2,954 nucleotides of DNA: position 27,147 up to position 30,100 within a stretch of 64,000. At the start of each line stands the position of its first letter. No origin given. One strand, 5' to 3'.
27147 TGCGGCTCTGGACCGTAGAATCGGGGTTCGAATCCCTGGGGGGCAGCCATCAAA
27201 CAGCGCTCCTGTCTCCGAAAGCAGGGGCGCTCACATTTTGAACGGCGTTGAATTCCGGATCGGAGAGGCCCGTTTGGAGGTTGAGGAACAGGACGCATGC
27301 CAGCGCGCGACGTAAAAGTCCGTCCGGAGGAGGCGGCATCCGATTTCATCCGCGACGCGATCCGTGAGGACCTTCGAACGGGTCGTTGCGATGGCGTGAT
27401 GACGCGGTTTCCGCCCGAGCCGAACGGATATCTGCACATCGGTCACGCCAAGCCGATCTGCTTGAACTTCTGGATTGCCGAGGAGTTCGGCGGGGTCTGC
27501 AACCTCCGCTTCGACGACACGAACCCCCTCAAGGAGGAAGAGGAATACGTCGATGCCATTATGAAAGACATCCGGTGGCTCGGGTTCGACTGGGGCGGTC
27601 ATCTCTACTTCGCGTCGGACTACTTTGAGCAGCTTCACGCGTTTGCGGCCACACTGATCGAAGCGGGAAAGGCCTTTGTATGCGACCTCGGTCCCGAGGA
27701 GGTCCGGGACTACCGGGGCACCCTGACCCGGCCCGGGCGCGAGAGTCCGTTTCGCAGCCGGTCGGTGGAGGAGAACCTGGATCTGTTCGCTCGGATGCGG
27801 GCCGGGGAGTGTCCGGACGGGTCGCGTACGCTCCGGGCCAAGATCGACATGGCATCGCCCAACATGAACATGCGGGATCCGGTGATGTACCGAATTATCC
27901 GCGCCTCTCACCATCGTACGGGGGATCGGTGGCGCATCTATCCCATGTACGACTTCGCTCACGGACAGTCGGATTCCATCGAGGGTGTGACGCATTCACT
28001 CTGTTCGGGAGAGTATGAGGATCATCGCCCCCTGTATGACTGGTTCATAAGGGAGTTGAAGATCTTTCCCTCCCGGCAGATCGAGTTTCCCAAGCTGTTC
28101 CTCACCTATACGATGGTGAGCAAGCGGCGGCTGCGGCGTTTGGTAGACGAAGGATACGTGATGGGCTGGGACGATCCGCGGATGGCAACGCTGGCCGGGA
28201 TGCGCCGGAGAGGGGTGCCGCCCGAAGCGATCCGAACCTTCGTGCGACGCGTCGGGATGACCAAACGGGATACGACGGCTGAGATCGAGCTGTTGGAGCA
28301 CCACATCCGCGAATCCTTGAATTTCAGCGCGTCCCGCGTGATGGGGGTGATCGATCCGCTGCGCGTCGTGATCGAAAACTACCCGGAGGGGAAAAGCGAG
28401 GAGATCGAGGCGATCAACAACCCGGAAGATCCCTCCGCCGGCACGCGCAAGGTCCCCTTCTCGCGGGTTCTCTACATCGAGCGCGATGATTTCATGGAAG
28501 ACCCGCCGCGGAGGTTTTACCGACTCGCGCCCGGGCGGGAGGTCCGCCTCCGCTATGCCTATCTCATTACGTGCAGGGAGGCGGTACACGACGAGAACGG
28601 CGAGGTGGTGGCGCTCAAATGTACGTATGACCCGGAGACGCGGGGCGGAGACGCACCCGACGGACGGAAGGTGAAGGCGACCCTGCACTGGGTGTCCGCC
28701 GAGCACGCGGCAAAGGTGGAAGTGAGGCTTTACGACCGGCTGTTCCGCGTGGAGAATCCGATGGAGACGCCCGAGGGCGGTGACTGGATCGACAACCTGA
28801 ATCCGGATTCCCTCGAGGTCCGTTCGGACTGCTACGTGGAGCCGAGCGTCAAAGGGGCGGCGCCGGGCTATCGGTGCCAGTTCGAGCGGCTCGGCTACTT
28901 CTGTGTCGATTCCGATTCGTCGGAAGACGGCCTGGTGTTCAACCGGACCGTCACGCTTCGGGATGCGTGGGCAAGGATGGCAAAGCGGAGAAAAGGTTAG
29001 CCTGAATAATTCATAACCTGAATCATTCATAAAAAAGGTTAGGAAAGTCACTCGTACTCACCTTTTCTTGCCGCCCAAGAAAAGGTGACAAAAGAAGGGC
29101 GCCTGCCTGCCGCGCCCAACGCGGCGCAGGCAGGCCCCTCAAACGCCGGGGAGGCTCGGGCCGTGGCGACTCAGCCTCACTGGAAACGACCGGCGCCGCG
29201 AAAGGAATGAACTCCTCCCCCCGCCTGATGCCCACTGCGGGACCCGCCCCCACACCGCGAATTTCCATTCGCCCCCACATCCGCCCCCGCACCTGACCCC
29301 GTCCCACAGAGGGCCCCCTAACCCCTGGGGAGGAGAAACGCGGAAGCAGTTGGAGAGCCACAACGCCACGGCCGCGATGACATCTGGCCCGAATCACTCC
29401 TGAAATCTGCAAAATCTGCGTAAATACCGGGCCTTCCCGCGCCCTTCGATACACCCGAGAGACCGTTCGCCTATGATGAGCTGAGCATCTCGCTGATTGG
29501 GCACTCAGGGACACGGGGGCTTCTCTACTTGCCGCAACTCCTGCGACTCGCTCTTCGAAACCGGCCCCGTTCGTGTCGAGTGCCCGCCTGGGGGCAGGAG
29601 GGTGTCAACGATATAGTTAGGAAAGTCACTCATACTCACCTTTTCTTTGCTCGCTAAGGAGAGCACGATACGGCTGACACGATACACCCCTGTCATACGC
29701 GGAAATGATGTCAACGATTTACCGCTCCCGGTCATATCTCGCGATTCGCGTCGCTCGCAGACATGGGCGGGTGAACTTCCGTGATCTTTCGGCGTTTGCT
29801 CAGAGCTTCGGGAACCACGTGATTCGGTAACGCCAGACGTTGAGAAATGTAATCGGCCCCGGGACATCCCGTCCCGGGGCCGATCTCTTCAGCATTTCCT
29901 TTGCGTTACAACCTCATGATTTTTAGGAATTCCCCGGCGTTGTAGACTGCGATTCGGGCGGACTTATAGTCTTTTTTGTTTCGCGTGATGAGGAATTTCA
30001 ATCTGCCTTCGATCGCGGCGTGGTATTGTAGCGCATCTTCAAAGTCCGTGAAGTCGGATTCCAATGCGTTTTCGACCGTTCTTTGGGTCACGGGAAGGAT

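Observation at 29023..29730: Mosaic BIME-like repeat family with shuffled and inverted sub-motifs, in three copies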

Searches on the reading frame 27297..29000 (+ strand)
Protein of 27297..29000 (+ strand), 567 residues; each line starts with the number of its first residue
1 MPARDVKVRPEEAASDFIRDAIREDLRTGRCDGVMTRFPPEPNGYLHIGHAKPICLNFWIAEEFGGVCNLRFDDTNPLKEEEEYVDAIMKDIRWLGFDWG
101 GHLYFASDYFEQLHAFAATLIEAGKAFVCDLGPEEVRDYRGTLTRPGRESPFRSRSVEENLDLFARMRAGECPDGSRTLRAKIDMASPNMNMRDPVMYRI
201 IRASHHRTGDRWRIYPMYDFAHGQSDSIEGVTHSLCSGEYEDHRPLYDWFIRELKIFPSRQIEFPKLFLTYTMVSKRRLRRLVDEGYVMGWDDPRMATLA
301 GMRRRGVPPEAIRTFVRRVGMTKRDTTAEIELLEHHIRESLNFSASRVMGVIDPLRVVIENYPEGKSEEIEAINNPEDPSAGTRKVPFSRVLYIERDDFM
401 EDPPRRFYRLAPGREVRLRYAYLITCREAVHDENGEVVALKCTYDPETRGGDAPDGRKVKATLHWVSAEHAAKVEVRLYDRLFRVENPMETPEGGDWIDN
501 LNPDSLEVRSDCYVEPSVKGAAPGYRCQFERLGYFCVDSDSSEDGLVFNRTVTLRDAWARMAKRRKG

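Call 11: find_encoding_contigs(protein=window:27297-29000:+, flank=3000, max_places=6)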
Protein window:27297-29000:+ (567 aa): no gene with exactly this product is on record in the collection.

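Call 13: search_protein_families(library=pfam, proteins=[window:27297-29000:+], max_evalue=0.01)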
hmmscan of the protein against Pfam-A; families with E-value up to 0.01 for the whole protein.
window:27297-29000:+ (567 aa): 3 families
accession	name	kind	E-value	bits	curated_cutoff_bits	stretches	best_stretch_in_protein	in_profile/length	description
PF00749.27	tRNA-synt_1c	-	2.1e-98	329.6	23.4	1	34-342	2-313/314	tRNA synthetases class I (E and Q), catalytic domain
PF03950.23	tRNA-synt_1c_C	-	8.3e-31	106.5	23.9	1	345-445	1-91/91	tRNA synthetases class I (E and Q), anti-codon binding domain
PF20974.2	tRNA-synt_1c_C2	-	4.7e-24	85.3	23.9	1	462-538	1-69/69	tRNA synthetases class I (E and Q), anti-codon binding domain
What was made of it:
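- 28998..29000 (+): GlnRS stop codon TAG. Its TA is the insertion target and its G is the first base of the element. GlnRS assignment from Pfam (call 13).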

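Call 16: find_homologous_proteins(query=window:27297-29000:+, max_evalue=1e-50)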
Query window:27297-29000:+ (567 aa): 8000 proteins with E <= 1e-50 among 8000 candidates; the best 120 are listed.
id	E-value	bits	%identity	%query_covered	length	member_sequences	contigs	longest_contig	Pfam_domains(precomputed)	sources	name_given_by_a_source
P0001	0.0e+0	1335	100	100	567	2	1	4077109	PF20974.3,PF00749.28,PF03950.24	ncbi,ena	-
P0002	0.0e+0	1313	99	100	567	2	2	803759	PF20974.3,PF00749.28,PF03950.24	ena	-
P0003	0.0e+0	1019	78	97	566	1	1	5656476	PF20974.3,PF00749.28,PF03950.24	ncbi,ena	-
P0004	9.2e-296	1000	77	97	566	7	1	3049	PF20974.3,PF00749.28,PF03950.24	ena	-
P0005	7.5e-292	987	75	98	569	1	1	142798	PF20974.3,PF00749.28,PF03950.24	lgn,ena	-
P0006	3.1e-291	985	75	98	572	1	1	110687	PF20974.3,PF00749.28,PF03950.24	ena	-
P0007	5.5e-291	984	75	98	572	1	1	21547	PF20974.3,PF00749.28,PF03950.24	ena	-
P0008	7.3e-291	984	75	99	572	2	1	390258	PF20974.3,PF00749.28,PF03950.24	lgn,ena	-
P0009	4.9e-290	981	76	97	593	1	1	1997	PF20974.3,PF00749.28,PF03950.24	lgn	-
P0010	1.1e-289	980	75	98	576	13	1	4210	PF20974.3,PF00749.28,PF03950.24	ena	-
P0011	1.3e-289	980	74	98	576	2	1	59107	PF20974.3,PF00749.28,PF03950.24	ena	-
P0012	2.4e-289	979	74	98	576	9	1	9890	PF20974.3,PF00749.28,PF03950.24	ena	-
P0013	3.9e-288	975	74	99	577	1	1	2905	PF20974.3,PF00749.28,PF03950.24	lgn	-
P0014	4.2e-288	975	74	98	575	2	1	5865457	PF20974.3,PF00749.28,PF03950.24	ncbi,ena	-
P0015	7.7e-288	974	73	100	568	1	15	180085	PF20974.3,PF00749.28,PF03950.24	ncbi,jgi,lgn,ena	jgi:glutaminyl-tRNA synthetase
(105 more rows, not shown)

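Call 17: find_encoding_contigs(protein=P0002, flank=10000, max_places=4)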
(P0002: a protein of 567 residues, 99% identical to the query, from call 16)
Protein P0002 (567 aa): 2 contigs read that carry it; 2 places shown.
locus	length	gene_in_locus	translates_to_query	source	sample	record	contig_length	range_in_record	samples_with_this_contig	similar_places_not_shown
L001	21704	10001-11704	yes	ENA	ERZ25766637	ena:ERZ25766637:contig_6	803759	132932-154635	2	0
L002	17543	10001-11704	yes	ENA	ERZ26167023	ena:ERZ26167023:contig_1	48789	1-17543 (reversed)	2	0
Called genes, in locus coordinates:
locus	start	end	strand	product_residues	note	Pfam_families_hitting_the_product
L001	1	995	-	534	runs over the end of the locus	PF03853:YjeF_N, PF01256:Carb_kinase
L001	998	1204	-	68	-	-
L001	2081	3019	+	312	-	-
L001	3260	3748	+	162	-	-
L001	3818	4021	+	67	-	-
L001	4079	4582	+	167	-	-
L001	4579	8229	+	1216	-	PF00082:Peptidase_S8, PF00041:fn3, PF25059:FN3_DSCAM-DSCAML_C (faint), PF17803:Cadherin_4, PF17892:Cadherin_5, PF17963:Big_9, PF00041:fn3, PF00404:Dockerin_1 (weak)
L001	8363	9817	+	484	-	PF00749:tRNA-synt_1c, PF19269:Anticodon_2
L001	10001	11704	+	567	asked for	PF00749:tRNA-synt_1c, PF03950:tRNA-synt_1c_C, PF20974:tRNA-synt_1c_C2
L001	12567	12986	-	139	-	PF01850:PIN, PF13470:PIN_3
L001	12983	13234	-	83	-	PF19891:DUF6364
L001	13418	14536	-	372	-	PF20511:PMI_typeI_cat, PF07883:Cupin_2 (faint), PF21621:MPI_cupin_dom (faint)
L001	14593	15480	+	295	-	PF08450:SGL (faint), PF17170:DUF5128 (faint), PF01436:NHL (weak)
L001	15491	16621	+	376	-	PF03417:AAT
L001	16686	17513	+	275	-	PF00581:Rhodanese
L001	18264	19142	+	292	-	PF13358:DDE_3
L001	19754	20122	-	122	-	PF00583:Acetyltransf_1, PF13508:Acetyltransf_7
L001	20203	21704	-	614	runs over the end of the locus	PF20736:Glyco_hydro127M (weak)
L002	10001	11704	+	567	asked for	PF00749:tRNA-synt_1c, PF03950:tRNA-synt_1c_C, PF20974:tRNA-synt_1c_C2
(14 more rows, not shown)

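Call 18: find_encoding_contigs(protein=P0001, flank=10000, max_places=4)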
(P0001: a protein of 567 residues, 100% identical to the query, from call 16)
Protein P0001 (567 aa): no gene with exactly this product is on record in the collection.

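Call 20: find_encoding_contigs(protein=P0003, flank=10000, max_places=3)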
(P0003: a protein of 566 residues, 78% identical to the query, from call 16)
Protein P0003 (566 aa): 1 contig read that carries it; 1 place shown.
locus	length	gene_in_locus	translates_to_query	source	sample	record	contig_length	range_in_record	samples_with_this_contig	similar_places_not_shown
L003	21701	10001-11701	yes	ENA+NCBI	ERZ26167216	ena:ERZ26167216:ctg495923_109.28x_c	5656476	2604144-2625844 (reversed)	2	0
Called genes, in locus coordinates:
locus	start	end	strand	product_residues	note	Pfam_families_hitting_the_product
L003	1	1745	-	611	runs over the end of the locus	PF13428:TPR_14 (faint), PF13174:TPR_6 (faint), PF13512:TPR_18 (faint), PF13525:YfiO (weak), PF13424:TPR_12 (faint), PF07719:TPR_2 (faint), PF13176:TPR_7 (faint), PF13432:TPR_16 (weak), +3 more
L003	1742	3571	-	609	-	PF25596:CPSase_L_D1, PF02222:ATP-grasp, PF02655:ATP-grasp_3 (weak), PF02786:CPSase_L_D2, PF07478:Dala_Dala_lig_C (weak), PF15632:ATPgrasp_Ter, PF02142:MGS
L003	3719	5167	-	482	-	PF25596:CPSase_L_D1, PF13535:ATP-grasp_4 (faint), PF02786:CPSase_L_D2, PF07478:Dala_Dala_lig_C (weak), PF02787:CPSase_L_D3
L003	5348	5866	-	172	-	-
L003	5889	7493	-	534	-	PF03853:YjeF_N, PF01256:Carb_kinase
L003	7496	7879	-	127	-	PF01648:ACPS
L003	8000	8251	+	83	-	-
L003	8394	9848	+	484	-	PF00749:tRNA-synt_1c, PF19269:Anticodon_2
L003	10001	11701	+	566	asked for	PF00749:tRNA-synt_1c, PF03950:tRNA-synt_1c_C, PF20974:tRNA-synt_1c_C2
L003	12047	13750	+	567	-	PF10092:DUF2330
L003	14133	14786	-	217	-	-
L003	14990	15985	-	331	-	PF20511:PMI_typeI_cat, PF07883:Cupin_2 (faint), PF21621:MPI_cupin_dom (weak)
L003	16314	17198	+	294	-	PF08450:SGL (faint), PF01436:NHL (faint), PF17170:DUF5128 (faint)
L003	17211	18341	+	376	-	PF03417:AAT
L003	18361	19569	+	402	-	PF00512:HisKA, PF02518:HATPase_c, PF00072:Response_reg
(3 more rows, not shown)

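Call 28: find_homologous_proteins(query=L001:18264-19142:+, max_evalue=1e-20)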
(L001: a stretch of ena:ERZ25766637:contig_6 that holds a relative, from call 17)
Query L001:18264-19142:+ (292 aa): 7999 proteins with E <= 1e-20 among 8000 candidates; the best 120 are listed.
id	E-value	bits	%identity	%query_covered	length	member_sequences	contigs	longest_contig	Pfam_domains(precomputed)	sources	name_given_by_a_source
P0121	1.0e-175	601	88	100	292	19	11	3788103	PF13358.13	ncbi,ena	-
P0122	2.2e-174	597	88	100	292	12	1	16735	PF13358.13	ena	-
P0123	2.5e-170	583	85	100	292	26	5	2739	PF13358.13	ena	-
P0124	3.7e-169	580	86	100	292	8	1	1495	PF13358.13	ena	-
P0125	2.7e-161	554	81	100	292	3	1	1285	PF13358.13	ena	-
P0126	3.3e-150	517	80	96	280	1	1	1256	PF13358.13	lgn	-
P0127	7.3e-150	516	78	98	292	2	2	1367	PF13565.13,PF13358.13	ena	-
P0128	5.2e-137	474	70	99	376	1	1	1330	PF13565.13,PF13358.13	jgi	-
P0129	1.1e-136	473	69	100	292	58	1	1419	PF13358.13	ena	-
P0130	4.8e-136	471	70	99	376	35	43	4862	PF13384.13,PF13551.13,PF13565.13,PF13358.13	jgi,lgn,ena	jgi:transposase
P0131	3.8e-135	468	85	80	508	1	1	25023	PF13701.13,PF13358.13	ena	-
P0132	1.8e-128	446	67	98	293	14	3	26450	PF13358.13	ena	-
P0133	6.5e-128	444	67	98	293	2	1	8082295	PF13358.13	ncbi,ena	-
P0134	7.3e-128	444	99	68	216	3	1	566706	-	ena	-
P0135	3.2e-127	442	67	99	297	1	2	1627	PF13565.13,PF13358.13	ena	-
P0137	1.7e-125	436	99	66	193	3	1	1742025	PF13358.13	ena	-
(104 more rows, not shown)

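Call 29: find_encoding_contigs(protein=P0121, flank=10000, max_places=10)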
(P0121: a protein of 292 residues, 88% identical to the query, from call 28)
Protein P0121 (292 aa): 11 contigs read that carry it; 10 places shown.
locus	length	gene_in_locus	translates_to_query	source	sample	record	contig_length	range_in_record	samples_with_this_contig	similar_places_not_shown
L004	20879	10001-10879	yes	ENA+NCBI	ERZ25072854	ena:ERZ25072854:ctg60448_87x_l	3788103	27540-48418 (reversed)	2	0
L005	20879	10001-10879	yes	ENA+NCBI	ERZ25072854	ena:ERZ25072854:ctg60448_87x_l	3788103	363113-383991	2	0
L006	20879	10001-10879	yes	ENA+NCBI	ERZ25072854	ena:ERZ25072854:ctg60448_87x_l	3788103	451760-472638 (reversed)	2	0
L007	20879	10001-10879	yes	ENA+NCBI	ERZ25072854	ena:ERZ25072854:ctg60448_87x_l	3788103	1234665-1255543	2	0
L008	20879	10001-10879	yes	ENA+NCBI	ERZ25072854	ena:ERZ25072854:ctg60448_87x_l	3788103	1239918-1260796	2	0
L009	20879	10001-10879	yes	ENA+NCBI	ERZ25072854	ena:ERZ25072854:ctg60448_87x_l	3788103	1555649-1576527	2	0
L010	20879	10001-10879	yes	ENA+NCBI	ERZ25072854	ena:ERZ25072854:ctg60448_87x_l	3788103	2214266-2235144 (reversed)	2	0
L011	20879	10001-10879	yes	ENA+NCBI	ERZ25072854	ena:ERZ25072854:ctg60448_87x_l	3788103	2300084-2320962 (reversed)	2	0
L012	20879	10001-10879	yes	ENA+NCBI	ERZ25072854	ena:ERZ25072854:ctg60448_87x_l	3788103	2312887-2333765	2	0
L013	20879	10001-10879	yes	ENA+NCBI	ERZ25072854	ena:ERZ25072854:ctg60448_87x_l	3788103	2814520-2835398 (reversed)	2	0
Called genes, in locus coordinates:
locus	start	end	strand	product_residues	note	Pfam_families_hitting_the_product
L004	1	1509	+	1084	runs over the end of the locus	PF07940:Hepar_II_III_C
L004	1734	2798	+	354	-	PF13859:BNR_3 (weak), PF24316:Tli3 (faint), PF02012:BNR (faint), PF13088:BNR_2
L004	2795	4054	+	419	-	PF00464:SHMT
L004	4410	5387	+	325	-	PF02574:S-methyl_trans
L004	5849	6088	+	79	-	-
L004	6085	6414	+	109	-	PF02452:PemK_toxin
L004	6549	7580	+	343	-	-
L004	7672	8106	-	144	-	PF27746:Small_heat_shock_put (weak), PF00011:HSP20, PF17886:ArsA_HSP20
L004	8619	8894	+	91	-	-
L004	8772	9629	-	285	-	-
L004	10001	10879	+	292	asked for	PF13358:DDE_3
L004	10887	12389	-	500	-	PF00515:TPR_1 (faint), PF07719:TPR_2 (faint), PF13414:TPR_11 (faint), PF13424:TPR_12 (faint), PF13428:TPR_14 (faint), PF13432:TPR_16 (weak)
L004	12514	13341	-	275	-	PF00535:Glycos_transf_2, PF10111:Glyco_tranf_2_2 (faint), PF13632:Glyco_trans_2_3 (faint), PF13641:Glyco_tranf_2_3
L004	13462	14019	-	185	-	-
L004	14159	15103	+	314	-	PF12760:Zn_ribbon_IS1595, PF12762:DDE_Tnp_IS1595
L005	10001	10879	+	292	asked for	PF13358:DDE_3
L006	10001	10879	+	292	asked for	PF13358:DDE_3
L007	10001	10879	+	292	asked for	PF13358:DDE_3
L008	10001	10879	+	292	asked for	PF13358:DDE_3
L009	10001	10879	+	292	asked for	PF13358:DDE_3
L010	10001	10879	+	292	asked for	PF13358:DDE_3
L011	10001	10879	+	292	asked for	PF13358:DDE_3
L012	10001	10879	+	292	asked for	PF13358:DDE_3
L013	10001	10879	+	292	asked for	PF13358:DDE_3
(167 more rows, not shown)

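Call 33: find_encoding_contigs(protein=P0137, flank=10000, max_places=10)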
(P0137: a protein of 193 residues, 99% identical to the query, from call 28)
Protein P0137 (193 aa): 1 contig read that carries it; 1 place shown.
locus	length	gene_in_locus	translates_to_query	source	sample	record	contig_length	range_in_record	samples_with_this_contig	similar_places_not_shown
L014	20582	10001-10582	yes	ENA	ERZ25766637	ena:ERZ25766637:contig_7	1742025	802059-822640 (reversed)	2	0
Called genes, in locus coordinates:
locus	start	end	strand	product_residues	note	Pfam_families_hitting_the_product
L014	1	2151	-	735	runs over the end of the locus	PF13620:CarboxypepD_reg, PF13715:CarbopepD_reg_2, PF07715:Plug, PF00593:TonB_dep_Rec_b-barrel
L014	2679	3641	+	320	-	PF00494:SQS_PSY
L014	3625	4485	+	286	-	PF00494:SQS_PSY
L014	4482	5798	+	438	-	PF00070:Pyr_redox (faint), PF00890:FAD_binding_2 (weak), PF01266:DAO, PF01593:Amino_oxidase, PF03486:HI0933_like (faint), PF07992:Pyr_redox_2 (weak), PF12831:FAD_oxidored (weak), PF13450:NAD_binding_8, +1 more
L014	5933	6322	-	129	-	-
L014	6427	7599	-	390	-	PF00291:PALP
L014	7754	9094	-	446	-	PF00072:Response_reg, PF00158:Sigma54_activat, PF14532:Sigma54_activ_2, PF00004:AAA (weak), PF07728:AAA_5, PF25601:AAA_lid_14, PF02954:HTH_8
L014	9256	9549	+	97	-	PF13384:HTH_23 (weak), PF13518:HTH_28 (weak), PF13551:HTH_29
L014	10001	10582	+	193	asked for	PF13358:DDE_3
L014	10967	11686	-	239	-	PF06271:RDD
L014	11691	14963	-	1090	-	PF00873:ACR_tran, PF03176:MMPL (weak), PF00873:ACR_tran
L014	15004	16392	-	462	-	PF25917:BSH_RND, PF25973:BSH_CzcB, PF00364:Biotin_lipoyl (faint), PF25919:BSH_CusB (faint), PF25954:Beta-barrel_RND_2, PF25967:RND-MFP_C (faint), PF25989:YknX_C (weak)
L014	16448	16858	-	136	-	PF02472:ExbD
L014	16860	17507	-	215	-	PF01618:MotA_ExbB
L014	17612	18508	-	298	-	-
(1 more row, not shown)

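Call 34: find_encoding_contigs(protein=P0134, flank=10000, max_places=10)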
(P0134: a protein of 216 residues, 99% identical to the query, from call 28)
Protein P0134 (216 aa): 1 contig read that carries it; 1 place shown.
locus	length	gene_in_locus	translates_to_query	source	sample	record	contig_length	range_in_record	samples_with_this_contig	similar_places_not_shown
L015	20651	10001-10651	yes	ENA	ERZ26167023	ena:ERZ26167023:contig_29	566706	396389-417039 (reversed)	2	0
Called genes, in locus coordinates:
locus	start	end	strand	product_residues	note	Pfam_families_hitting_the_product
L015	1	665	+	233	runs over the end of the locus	PF01370:Epimerase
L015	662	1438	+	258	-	PF01073:3Beta_HSD (weak), PF01370:Epimerase, PF13460:NAD_binding_10 (weak)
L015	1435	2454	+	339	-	PF10282:Lactonase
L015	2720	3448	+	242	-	-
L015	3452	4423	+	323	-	PF01408:GFO_IDH_MocA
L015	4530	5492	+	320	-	PF00248:Aldo_ket_red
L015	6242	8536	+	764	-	PF01315:Ald_Xan_dh_C, PF02738:MoCoBD_1, PF20256:MoCoBD_2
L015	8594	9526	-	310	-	PF00248:Aldo_ket_red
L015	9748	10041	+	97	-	PF13565:HTH_32 (faint), PF13384:HTH_23 (faint), PF13551:HTH_29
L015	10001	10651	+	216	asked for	-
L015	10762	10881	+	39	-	-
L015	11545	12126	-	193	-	PF00665:rve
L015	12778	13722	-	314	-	PF01408:GFO_IDH_MocA, PF19858:OxRdtase_C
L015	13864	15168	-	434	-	PF00285:Citrate_synt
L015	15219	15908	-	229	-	PF01564:Spermine_synth (weak)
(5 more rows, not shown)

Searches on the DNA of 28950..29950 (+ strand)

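Call 12: search_rna_families(source=window, start=28950, end=29950, threshold=evalue, max_evalue=10)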
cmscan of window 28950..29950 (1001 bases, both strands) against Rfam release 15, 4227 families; matches with E-value up to 10: 7.
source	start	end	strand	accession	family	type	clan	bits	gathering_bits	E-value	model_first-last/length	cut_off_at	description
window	28987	29070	+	RF03694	mir-266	Gene; miRNA;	-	26.4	80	0.013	1-83/83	no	mir-266 microRNA precursor family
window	29853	29883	+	RF03582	mir-m22-1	Gene; miRNA;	-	23.8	80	0.25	1-67/67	no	mir-m22-1 microRNA precursor family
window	29827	29885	+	RF02657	sot2652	Gene; sRNA;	-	17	61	0.34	107-164/187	no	Sense overlapping transcript RNA 2652 (sot)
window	29838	29894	-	RF03684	mir-1990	Gene; miRNA;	-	17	63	0.86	1-75/75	no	mir-1990 microRNA precursor family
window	29058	29088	-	RF03871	mir-5681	Gene; miRNA;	-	15.9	88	4.7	13-49/61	no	mir-5681 microRNA precursor family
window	29297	29336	+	RF03520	mir-3059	Gene; miRNA;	-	15.1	88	8.5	7-51/59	no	mir-3059 microRNA precursor family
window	29130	29158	-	RF00502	TCV_Pr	Cis-reg;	-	14.9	40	9.8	1-34/34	no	Turnip crinkle virus (TCV) core promoter hairpin (Pr)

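Call 61: search_dna_similar(query=window:29001-29760:+, collection=plasmids, mode=distant, max_evalue=0.001, max_rows=10)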
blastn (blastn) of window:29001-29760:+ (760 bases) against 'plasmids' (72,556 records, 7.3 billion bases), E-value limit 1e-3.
No match.
